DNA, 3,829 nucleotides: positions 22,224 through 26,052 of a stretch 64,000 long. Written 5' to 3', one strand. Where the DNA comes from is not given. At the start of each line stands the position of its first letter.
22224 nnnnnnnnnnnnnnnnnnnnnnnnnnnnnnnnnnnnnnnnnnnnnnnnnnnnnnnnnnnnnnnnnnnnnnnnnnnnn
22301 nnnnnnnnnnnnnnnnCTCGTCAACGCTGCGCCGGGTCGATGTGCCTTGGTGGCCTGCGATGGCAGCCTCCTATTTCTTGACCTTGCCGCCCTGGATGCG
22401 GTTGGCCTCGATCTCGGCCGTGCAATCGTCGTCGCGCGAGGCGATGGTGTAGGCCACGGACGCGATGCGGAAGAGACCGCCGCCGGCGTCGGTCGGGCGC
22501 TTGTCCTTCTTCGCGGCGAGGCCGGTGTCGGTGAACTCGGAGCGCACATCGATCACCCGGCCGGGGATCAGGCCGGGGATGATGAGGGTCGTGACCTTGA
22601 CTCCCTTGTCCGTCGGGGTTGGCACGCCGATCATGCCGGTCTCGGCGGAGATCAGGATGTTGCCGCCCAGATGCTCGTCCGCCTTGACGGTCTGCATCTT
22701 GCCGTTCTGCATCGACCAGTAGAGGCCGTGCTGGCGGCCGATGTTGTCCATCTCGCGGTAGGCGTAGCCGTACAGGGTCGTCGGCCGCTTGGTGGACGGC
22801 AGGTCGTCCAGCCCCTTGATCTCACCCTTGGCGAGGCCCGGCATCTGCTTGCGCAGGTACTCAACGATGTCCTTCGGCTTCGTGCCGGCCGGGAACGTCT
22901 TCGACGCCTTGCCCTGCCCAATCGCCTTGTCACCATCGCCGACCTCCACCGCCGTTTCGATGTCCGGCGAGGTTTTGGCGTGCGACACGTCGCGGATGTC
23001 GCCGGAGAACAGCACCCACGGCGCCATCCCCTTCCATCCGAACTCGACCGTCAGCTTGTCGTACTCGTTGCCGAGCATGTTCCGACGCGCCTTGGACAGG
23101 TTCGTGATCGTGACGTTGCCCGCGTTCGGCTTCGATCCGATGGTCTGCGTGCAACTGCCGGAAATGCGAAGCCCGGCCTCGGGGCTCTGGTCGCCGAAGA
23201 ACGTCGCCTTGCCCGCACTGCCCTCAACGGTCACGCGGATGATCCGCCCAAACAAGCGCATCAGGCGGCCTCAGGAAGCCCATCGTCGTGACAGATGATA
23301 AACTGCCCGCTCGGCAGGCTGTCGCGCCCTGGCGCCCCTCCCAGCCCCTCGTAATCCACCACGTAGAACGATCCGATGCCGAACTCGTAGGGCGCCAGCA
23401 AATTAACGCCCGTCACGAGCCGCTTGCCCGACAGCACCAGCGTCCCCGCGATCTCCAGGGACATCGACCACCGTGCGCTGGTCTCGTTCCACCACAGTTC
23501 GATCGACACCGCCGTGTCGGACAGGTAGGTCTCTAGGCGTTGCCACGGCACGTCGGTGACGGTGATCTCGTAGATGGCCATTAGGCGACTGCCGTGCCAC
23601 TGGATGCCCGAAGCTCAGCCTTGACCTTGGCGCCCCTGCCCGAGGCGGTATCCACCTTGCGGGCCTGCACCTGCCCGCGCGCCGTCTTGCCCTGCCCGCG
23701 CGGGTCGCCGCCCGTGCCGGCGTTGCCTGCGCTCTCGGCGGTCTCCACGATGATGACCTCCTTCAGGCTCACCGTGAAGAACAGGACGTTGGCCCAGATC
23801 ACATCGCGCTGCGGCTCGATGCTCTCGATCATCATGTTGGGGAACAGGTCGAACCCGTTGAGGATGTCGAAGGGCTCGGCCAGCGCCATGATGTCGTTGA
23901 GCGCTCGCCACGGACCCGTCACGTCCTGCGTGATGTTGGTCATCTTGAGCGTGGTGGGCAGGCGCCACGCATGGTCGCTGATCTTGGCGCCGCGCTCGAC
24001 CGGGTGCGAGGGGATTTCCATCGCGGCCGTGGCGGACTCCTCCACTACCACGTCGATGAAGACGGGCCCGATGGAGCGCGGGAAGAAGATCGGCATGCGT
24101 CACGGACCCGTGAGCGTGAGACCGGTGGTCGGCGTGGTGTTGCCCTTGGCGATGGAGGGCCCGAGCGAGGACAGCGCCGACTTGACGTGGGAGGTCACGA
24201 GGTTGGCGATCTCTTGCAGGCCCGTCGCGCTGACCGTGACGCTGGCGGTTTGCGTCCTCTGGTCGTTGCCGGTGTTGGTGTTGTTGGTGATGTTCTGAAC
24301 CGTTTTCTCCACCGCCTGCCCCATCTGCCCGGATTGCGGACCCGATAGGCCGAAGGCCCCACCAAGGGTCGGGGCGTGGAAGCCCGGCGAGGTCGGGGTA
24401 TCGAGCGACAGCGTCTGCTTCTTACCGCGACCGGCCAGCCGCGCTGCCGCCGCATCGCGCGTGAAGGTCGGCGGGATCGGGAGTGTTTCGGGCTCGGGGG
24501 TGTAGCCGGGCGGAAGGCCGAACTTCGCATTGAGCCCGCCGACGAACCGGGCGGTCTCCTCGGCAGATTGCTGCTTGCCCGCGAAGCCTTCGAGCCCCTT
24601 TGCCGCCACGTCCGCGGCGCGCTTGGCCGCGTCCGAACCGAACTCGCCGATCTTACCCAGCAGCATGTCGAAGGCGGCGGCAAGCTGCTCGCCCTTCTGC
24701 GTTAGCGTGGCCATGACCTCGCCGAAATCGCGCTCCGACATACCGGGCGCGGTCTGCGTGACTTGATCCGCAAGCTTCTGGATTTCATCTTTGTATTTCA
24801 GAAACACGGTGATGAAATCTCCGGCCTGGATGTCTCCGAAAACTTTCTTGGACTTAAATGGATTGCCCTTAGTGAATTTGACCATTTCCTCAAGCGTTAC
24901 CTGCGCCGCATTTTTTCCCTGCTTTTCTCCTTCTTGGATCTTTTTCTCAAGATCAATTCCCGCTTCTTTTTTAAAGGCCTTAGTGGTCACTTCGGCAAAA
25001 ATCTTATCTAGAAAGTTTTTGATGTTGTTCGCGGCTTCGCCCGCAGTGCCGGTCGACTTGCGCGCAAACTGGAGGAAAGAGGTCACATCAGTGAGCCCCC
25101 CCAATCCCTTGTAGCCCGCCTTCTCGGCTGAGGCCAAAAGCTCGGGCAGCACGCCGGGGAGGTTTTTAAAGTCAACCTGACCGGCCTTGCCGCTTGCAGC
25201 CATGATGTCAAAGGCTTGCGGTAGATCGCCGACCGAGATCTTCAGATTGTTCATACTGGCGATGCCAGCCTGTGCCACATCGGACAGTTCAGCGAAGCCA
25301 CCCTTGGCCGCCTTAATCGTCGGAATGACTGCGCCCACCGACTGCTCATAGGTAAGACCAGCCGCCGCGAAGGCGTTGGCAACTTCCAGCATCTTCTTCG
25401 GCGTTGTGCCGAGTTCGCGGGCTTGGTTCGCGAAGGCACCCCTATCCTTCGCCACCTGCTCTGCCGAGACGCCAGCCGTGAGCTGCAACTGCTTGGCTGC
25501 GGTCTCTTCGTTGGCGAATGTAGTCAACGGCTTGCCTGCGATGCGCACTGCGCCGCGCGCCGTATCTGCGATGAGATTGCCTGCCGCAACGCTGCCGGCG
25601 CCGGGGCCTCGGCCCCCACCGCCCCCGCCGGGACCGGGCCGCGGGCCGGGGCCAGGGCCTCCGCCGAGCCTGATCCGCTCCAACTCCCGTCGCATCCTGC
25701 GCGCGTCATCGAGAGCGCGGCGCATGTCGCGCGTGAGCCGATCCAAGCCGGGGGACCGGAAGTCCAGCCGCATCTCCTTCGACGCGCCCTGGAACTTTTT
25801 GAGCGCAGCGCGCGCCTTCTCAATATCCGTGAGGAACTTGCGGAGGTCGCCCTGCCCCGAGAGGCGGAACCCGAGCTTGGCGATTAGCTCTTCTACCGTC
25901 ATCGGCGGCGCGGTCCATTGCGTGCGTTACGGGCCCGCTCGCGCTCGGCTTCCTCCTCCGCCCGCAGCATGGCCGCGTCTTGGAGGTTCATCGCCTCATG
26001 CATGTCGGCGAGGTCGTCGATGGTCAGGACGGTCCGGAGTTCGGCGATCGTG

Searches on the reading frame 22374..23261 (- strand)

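Call 79: search_protein_families(library=pfam, proteins=[window:22374-23261:-], max_evalue=0.001)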
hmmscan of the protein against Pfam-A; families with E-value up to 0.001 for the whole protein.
window:22374-23261:- (296 aa): 1 family
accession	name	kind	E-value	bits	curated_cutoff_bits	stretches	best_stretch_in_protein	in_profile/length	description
PF22759.1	E217_GP41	-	4.7e-12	46.1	27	1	28-246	16-252/279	Baseplate hub gp41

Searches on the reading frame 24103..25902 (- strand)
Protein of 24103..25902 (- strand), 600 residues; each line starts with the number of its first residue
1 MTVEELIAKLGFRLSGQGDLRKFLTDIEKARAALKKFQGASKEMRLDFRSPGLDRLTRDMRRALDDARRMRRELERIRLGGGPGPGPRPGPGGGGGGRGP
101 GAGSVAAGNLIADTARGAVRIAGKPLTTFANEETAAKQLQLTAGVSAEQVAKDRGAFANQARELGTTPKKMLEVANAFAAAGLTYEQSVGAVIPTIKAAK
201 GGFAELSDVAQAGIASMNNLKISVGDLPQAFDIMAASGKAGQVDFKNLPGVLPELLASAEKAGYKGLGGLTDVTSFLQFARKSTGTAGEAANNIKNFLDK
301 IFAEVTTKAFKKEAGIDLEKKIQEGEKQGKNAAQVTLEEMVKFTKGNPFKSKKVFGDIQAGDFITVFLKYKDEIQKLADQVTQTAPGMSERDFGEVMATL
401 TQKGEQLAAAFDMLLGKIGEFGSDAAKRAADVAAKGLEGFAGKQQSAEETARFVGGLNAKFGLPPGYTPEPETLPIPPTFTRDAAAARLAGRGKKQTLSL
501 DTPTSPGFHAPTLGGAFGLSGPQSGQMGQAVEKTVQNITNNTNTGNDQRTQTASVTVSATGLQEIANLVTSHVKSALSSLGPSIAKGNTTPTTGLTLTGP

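Call 79: search_protein_families(library=pfam, proteins=[window:24103-25902:-], max_evalue=0.001)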
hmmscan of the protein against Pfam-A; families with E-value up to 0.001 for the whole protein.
window:24103-25902:- (600 aa): 1 family
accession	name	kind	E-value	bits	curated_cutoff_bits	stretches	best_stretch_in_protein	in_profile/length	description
PF10145.14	PhageMin_Tail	-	1.7e-18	67.7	33.2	1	159-345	2-185/201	Phage-related minor tail protein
